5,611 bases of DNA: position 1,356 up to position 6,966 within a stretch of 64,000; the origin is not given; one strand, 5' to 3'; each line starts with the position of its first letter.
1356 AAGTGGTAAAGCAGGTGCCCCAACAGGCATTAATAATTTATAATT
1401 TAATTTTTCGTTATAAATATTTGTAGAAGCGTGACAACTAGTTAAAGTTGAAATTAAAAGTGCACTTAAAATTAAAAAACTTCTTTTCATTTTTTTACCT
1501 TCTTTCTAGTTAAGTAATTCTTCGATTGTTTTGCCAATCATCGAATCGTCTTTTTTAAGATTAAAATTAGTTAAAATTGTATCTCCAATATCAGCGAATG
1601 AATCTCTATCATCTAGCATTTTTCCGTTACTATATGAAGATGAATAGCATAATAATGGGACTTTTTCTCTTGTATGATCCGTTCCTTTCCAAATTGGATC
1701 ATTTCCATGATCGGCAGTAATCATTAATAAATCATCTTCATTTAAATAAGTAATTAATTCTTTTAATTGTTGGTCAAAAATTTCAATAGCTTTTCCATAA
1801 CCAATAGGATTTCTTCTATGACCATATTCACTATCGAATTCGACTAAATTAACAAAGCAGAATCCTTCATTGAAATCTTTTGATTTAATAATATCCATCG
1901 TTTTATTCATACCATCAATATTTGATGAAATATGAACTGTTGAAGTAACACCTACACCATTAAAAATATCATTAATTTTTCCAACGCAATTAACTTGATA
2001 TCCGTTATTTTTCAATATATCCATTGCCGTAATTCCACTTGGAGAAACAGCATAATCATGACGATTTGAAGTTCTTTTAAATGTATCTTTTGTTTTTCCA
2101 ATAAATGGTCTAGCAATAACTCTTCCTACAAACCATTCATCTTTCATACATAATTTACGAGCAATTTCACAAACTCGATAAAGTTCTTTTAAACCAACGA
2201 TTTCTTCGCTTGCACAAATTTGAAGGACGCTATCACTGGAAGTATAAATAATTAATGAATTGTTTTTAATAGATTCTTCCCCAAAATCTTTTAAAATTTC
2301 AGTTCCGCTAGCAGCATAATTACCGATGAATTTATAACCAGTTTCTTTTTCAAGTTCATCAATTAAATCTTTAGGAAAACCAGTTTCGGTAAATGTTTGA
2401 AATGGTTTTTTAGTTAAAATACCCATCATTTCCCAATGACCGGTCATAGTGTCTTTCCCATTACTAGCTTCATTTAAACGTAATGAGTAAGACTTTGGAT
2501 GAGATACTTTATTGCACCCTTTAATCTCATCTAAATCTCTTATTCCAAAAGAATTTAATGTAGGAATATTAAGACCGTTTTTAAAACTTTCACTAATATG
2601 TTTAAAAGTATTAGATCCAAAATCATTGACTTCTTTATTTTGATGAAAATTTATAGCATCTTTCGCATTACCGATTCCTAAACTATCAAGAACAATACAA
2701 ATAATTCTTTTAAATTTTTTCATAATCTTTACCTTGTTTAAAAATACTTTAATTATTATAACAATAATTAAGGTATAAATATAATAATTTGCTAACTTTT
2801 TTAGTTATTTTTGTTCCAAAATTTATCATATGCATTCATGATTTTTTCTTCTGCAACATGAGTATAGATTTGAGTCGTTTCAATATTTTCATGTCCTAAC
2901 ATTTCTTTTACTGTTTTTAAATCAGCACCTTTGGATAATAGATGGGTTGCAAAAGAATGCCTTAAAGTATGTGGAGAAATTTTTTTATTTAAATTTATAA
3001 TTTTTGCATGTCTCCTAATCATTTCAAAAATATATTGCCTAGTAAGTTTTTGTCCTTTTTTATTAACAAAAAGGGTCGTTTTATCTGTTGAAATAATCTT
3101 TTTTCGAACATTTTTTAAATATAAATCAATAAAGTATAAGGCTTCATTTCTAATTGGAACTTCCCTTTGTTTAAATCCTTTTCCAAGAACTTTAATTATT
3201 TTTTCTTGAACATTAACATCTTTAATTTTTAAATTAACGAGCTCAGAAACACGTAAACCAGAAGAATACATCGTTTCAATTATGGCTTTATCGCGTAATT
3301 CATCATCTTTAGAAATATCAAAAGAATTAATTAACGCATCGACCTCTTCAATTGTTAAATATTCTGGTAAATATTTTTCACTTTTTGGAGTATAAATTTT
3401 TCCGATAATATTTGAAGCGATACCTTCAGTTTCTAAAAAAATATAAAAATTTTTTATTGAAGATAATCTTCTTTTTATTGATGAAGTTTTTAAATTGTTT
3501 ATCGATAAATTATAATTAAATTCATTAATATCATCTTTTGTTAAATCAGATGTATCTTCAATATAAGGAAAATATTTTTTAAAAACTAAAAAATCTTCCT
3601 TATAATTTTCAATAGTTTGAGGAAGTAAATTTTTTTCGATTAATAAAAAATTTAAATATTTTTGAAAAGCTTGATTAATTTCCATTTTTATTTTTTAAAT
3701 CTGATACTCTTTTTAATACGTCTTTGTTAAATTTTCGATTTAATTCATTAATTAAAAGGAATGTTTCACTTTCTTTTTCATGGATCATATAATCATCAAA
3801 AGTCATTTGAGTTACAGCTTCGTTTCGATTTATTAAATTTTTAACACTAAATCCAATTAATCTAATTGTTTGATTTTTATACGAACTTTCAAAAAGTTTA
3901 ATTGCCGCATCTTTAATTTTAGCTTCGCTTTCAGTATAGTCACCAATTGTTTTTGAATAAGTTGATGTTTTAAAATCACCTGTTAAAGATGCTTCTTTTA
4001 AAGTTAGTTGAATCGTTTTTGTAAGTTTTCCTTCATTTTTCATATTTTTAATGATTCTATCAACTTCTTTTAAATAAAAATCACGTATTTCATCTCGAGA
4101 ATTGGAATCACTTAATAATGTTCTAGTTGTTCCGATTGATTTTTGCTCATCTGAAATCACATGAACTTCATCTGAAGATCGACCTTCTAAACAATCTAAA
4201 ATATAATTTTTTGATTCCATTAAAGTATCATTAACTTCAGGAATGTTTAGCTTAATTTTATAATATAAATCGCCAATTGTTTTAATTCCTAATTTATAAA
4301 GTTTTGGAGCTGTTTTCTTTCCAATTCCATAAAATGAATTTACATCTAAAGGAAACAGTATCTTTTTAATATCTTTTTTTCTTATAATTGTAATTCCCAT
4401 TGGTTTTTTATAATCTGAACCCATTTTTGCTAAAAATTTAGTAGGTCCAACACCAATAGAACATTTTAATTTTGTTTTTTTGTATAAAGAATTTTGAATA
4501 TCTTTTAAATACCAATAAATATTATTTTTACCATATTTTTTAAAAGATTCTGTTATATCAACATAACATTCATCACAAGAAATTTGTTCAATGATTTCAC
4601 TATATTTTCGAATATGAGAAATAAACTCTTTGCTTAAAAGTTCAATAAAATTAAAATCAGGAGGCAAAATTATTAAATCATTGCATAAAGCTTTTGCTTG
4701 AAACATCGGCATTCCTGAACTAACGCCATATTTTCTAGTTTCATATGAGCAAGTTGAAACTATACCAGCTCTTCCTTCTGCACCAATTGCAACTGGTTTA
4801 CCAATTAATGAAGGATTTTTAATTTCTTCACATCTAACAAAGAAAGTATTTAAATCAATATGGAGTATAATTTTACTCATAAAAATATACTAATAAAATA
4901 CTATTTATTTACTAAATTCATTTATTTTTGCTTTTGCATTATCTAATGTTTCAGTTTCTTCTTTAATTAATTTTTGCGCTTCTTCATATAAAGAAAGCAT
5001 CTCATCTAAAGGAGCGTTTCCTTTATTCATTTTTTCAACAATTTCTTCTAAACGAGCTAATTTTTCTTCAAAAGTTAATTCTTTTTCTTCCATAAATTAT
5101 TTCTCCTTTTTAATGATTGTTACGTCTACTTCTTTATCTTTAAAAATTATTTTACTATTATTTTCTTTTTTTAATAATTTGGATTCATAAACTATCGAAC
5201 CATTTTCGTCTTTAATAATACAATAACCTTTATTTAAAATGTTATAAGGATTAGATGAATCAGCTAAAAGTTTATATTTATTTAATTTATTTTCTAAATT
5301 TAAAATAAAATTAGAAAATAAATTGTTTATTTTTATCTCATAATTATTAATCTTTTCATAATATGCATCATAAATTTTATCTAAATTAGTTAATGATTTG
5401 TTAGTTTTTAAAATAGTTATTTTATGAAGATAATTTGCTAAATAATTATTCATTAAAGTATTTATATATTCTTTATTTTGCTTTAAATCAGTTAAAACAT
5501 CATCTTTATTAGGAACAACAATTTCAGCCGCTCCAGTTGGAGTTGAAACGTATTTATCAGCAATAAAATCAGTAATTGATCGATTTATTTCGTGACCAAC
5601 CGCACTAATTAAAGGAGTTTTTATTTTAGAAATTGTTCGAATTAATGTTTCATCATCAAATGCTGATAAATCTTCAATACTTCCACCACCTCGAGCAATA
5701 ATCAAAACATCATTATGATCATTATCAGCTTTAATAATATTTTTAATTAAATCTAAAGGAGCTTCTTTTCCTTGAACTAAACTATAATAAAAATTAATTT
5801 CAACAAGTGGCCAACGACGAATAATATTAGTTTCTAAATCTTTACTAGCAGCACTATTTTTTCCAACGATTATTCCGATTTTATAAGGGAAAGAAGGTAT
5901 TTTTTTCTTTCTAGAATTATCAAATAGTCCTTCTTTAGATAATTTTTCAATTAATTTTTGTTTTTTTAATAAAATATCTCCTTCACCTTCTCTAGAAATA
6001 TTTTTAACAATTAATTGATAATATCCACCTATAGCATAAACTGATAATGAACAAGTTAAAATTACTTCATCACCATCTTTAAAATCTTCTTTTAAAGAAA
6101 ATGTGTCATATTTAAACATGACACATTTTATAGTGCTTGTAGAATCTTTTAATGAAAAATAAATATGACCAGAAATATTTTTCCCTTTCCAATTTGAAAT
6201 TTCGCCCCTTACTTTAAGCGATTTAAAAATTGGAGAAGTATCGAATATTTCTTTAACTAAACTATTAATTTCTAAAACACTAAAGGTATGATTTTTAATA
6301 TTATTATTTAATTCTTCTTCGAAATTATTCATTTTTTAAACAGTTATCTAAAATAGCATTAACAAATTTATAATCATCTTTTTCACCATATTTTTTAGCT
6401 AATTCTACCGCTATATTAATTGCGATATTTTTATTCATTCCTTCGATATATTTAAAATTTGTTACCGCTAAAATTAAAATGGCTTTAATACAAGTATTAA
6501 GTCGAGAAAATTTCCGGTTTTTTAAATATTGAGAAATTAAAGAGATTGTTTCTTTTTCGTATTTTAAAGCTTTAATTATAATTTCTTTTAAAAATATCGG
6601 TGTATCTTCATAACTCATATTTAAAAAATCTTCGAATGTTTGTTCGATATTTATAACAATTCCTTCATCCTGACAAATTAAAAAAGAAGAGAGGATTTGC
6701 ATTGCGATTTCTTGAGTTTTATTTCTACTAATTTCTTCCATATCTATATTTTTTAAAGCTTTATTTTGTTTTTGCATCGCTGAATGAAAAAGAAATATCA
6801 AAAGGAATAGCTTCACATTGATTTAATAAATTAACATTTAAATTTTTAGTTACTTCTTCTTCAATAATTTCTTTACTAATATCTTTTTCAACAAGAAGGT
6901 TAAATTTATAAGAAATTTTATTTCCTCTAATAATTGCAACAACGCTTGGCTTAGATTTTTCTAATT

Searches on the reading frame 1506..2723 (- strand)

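Call 52: search_protein_families(library=pfam, proteins=[window:1506-2723:-], max_evalue=0.00001)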
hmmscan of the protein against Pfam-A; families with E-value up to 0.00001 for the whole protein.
window:1506-2723:- (405 aa): 1 family
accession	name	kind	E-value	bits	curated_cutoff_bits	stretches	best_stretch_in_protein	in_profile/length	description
PF01676.23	Metalloenzyme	-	9.7e-44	150.2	24.3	1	5-391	1-252/252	Metalloenzyme superfamily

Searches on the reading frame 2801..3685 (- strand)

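Call 52: search_protein_families(library=pfam, proteins=[window:2801-3685:-], max_evalue=0.00001)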
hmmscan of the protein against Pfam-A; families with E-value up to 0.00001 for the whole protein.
window:2801-3685:- (294 aa): 2 families
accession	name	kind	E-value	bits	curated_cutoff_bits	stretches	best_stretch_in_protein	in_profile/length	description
PF00589.27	Phage_integrase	-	7e-48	163.1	27.1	1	109-280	2-171/172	Phage integrase family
PF02899.23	Phage_int_SAM_1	-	1.3e-16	61.1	22.3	1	8-88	2-83/83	Phage integrase, N-terminal SAM-like domain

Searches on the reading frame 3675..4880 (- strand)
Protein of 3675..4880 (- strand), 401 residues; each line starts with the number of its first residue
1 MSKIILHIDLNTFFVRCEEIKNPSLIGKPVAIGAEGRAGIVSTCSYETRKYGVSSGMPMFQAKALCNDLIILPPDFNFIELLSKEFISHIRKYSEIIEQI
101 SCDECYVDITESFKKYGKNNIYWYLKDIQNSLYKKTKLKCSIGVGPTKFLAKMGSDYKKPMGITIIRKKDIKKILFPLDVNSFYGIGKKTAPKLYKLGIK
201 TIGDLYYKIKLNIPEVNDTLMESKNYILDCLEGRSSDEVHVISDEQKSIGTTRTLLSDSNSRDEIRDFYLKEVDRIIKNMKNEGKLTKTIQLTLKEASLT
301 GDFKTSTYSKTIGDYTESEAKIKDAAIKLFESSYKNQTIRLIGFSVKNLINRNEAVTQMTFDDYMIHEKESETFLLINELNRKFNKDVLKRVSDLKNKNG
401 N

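Call 52: search_protein_families(library=pfam, proteins=[window:3675-4880:-], max_evalue=0.00001)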
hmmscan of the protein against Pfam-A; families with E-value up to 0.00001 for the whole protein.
window:3675-4880:- (401 aa): 3 families
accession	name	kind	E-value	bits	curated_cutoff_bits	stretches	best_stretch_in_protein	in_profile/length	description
PF00817.25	IMS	-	5.1e-47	159.9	23.2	1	8-156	1-148/148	impB/mucB/samB family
PF11799.13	IMS_C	-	3.2e-17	63.4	20.7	1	247-359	2-107/109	impB/mucB/samB family C-terminal domain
PF11798.14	IMS_HHH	-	1.3e-07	31.8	24.4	1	169-199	2-32/32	IMS family HHH motif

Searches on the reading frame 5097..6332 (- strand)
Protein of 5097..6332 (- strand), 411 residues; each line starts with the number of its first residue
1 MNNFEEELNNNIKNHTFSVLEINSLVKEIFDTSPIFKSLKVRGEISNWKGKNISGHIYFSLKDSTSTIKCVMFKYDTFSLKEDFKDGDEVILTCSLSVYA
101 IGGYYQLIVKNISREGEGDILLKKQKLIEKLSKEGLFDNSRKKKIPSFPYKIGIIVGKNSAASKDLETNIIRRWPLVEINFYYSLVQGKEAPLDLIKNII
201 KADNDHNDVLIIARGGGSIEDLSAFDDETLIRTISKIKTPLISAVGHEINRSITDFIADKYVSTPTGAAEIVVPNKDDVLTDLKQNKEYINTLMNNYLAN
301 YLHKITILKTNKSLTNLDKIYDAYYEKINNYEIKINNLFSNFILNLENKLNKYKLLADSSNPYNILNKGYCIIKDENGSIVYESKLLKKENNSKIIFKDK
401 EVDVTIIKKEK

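Call 52: search_protein_families(library=pfam, proteins=[window:5097-6332:-], max_evalue=0.00001)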
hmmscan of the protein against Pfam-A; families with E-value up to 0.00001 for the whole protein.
window:5097-6332:- (411 aa): 3 families
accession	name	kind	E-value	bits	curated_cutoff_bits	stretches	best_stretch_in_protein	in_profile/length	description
PF02601.20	Exonuc_VII_L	-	1.1e-64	219.4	35.9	1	136-353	1-217/315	Exonuclease VII, large subunit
PF13742.12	tRNA_anti_2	-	4.7e-25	88.1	27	1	17-112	1-94/95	OB-fold nucleic acid binding domain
PF01336.31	tRNA_anti-codon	-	9.8e-12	45.1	27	1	40-112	2-72/75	OB-fold nucleic acid binding domain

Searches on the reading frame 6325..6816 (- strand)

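Call 52: search_protein_families(library=pfam, proteins=[window:6325-6816:-], max_evalue=0.00001)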
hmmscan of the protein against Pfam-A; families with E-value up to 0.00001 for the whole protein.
window:6325-6816:- (163 aa): 1 family
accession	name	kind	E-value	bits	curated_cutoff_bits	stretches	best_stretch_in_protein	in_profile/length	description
PF01029.23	NusB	-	1e-22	81.4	23.1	1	33-161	2-133/133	NusB family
